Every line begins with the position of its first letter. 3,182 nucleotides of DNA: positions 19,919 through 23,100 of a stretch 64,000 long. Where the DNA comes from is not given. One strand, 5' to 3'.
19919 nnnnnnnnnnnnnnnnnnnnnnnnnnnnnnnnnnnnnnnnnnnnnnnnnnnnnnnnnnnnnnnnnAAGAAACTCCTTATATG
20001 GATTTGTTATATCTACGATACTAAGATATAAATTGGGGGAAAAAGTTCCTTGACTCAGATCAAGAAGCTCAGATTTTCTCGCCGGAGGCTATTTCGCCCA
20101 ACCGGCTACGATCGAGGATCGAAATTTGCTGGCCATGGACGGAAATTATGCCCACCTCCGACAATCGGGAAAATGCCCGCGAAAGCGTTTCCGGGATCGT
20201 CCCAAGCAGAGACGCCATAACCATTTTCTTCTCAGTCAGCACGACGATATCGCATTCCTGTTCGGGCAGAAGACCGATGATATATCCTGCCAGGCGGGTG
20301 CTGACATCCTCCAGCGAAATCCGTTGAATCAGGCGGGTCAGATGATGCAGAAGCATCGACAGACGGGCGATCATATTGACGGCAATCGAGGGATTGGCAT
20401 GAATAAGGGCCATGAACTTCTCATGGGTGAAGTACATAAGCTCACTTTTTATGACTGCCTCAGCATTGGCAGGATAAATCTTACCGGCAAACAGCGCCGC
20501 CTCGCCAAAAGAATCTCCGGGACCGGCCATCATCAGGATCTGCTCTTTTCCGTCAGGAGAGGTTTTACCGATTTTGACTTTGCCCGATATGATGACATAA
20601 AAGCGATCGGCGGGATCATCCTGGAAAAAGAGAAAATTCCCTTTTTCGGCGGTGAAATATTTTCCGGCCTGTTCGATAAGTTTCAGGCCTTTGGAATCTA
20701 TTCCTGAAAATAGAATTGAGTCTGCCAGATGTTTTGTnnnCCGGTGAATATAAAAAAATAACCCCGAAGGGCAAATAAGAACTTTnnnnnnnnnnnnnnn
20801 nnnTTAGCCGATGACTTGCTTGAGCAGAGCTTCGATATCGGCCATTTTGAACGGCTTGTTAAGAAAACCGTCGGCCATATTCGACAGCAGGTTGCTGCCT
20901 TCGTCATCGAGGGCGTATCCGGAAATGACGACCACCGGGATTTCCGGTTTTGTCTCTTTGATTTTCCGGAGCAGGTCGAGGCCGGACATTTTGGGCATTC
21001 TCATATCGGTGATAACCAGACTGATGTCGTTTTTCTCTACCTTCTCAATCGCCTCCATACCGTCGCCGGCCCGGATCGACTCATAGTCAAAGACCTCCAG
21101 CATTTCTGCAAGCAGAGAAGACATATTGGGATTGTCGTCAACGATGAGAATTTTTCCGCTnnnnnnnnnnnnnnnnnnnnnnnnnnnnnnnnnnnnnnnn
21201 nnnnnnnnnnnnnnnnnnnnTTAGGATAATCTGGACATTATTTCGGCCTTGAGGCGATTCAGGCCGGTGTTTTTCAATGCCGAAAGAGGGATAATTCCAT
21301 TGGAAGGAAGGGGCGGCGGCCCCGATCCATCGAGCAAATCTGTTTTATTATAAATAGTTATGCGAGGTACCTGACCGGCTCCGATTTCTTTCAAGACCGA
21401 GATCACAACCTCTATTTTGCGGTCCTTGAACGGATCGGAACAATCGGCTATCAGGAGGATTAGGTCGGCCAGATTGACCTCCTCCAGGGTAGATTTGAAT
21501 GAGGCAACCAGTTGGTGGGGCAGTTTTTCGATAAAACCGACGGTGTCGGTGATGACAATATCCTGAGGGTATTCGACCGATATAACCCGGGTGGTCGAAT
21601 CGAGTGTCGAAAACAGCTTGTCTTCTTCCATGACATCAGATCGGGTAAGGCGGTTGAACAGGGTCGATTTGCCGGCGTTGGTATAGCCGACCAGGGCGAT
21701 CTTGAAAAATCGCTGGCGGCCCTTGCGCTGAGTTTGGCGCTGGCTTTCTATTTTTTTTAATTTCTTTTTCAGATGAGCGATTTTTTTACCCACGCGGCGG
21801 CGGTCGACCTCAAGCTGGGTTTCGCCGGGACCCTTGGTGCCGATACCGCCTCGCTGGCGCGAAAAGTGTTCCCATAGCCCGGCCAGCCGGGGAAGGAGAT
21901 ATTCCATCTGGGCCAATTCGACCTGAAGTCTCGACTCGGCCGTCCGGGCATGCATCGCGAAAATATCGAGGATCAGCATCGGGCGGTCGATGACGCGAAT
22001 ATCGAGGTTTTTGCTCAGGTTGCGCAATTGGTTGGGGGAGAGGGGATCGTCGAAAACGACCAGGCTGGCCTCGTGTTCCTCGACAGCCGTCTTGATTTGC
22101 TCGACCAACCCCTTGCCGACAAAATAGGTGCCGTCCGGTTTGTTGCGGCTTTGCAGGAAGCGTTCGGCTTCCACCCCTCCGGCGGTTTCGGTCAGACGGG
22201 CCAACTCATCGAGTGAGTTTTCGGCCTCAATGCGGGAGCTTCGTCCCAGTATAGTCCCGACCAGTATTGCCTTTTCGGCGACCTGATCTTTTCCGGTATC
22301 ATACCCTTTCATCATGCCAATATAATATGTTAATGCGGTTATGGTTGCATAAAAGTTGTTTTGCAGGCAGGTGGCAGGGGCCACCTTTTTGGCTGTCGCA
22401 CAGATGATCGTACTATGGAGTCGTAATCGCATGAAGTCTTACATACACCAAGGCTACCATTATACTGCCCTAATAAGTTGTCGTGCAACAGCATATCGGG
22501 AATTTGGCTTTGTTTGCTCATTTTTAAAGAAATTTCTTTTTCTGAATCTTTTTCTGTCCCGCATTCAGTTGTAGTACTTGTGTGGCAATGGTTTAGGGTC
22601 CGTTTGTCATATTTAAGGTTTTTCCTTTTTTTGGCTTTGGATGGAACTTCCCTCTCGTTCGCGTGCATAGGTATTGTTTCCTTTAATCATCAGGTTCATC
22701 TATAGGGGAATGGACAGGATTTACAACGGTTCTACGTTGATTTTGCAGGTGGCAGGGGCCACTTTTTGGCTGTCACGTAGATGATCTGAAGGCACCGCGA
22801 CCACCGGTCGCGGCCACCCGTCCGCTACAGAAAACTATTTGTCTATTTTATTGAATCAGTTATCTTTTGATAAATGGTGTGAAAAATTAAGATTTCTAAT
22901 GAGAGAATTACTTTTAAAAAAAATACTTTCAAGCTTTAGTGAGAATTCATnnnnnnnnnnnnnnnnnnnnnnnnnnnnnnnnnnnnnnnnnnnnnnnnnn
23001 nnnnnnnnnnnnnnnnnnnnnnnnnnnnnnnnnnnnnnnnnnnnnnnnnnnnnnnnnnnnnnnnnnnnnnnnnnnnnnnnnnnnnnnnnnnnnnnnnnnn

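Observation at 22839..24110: AT-rich orphan gene encoding a PD-(D/E)xK nuclease-fold protein wedged between hflX and pfkA: candidate single-gene defence island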

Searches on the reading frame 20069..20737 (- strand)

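Call 69: search_protein_families(library=padloc, proteins=[window:20069-20737:-], max_evalue=0.001)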
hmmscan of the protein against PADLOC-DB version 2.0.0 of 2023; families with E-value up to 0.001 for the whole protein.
window:20069-20737:- (222 aa): 2 families
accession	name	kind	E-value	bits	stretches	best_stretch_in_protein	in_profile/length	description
PDLC02371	PycTIR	-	4.4e-05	21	1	21-137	33-145/288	-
PDLC00731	Effector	-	4.8e-05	20.5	1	21-138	36-149/306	TIR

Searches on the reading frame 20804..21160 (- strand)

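Call 69: search_protein_families(library=padloc, proteins=[window:20804-21160:-], max_evalue=0.001)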
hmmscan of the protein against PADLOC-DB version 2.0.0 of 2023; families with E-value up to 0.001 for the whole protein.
window:20804-21160:- (118 aa): 2 families
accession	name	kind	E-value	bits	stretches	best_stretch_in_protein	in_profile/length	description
PDLC04725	PDC-M60B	-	4.3e-06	24.7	1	3-84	5-102/158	-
PDLC00405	SduA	-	0.00072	17.1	1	2-61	7-66/323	DUF4263 domain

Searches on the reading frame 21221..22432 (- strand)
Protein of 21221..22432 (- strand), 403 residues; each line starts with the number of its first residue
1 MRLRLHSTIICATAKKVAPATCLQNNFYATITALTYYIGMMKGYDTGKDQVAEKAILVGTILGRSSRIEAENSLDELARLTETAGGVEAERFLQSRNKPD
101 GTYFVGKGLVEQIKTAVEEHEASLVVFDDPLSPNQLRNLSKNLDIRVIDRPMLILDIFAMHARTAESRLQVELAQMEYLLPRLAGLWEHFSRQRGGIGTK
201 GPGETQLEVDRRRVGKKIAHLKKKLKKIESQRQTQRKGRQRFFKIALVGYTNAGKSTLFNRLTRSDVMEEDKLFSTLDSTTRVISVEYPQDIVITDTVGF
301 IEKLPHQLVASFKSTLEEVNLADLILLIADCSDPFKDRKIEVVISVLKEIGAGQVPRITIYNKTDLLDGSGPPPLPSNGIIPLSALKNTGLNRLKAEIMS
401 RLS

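Call 3: search_protein_families(library=pfam, proteins=[window:21221-22432:-], max_evalue=1)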
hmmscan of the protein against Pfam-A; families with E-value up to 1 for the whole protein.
window:21221-22432:- (403 aa): 17 families
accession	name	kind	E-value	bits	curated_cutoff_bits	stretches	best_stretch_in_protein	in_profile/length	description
PF16360.10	GTP-bdg_M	-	8.6e-33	113.2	29.5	1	161-239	1-79/79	GTP-binding GTPase Middle Region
PF13167.11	GTP-bdg_N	-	6e-31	107.3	25.4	1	71-159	1-89/89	GTP-binding GTPase N-terminal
PF01926.29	MMR_HSR1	-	8e-20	71.5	21.9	1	244-363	1-113/113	50S ribosome-binding GTPase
PF02421.24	FeoB_N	-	0.00015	21.7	27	1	244-297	2-54/156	Ferrous iron transport protein B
PF00350.29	Dynamin_N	-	0.00028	21.4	27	1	245-272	1-28/168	Dynamin family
PF03193.22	RsgA_GTPase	-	0.00056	20.2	30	1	244-301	108-169/174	RsgA GTPase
PF05621.17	TniB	-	0.0012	18.8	22.4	1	234-311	27-97/189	Bacterial TniB protein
PF00009.33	GTP_EFTU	-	0.0039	17.3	26.5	0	242-270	3-31/188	Elongation factor Tu GTP binding domain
PF08477.19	Roc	-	0.0077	16.9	27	1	244-287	1-45/119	Ras of Complex, Roc, domain of DAPkinase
PF00025.27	Arf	-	0.012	15.6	22.3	1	237-269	9-41/174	ADP-ribosylation factor family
PF00503.26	G-alpha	-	0.012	15.3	48.8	1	223-263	2-42/333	G-protein alpha subunit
PF16897.10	MMR_HSR1_Xtn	-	0.021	15.2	35.2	1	353-402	54-104/106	C-terminal region of MMR_HSR1 domain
PF00071.28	Ras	-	0.082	12.9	21.6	1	244-299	1-57/162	Ras family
PF00735.24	Septin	-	0.083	12.6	26.2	1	243-293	5-55/280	Septin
PF02606.20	LpxK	-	0.091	12.3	27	1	101-150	108-154/328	Tetraacyldisaccharide-1-P 4'-kinase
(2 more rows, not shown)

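Call 54: find_related_loci(query=window:21221-22315:-, collection=metagenome_contigs, flank=5000)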
Query window:21221-22315:- (364 aa) in metagenome_contigs; peptide patterns used: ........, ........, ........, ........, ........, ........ (x = any residue, [..] = any of these).
536 stretches matched a pattern; 399 encode a relative of the query (tblastn E <= 1e-3); the best 80 are kept; 80 distinct loci.
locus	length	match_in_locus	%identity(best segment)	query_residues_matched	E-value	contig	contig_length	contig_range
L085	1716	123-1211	80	1-363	0e+0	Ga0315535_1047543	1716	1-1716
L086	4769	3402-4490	77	1-363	0e+0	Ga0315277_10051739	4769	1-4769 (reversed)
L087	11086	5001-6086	75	2-363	9e-178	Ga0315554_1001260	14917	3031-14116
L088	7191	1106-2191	75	2-363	7e-178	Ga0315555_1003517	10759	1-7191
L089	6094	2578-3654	72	5-363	1e-178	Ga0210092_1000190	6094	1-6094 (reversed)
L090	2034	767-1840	74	5-363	0e+0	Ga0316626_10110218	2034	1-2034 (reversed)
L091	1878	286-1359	70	5-363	0e+0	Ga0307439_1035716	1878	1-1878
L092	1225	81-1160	66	5-364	5e-174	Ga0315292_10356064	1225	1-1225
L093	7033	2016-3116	46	1-364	1e-100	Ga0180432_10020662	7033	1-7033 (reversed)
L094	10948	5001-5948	54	13-328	2e-99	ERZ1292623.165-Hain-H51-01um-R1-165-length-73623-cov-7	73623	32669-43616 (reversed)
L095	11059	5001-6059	48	5-355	2e-99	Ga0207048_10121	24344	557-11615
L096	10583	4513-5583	47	13-363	4e-102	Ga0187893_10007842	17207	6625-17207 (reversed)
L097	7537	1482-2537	47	9-364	2e-98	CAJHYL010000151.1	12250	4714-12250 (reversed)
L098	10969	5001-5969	49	11-332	1e-96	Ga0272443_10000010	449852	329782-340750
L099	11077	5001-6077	47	7-361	1e-96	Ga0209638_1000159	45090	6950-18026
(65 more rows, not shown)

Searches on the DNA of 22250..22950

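Call 48: search_rna_families(source=window, start=22250, end=22950, threshold=evalue, max_evalue=1)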
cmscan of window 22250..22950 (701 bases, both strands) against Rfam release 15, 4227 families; matches with E-value up to 1: 0.
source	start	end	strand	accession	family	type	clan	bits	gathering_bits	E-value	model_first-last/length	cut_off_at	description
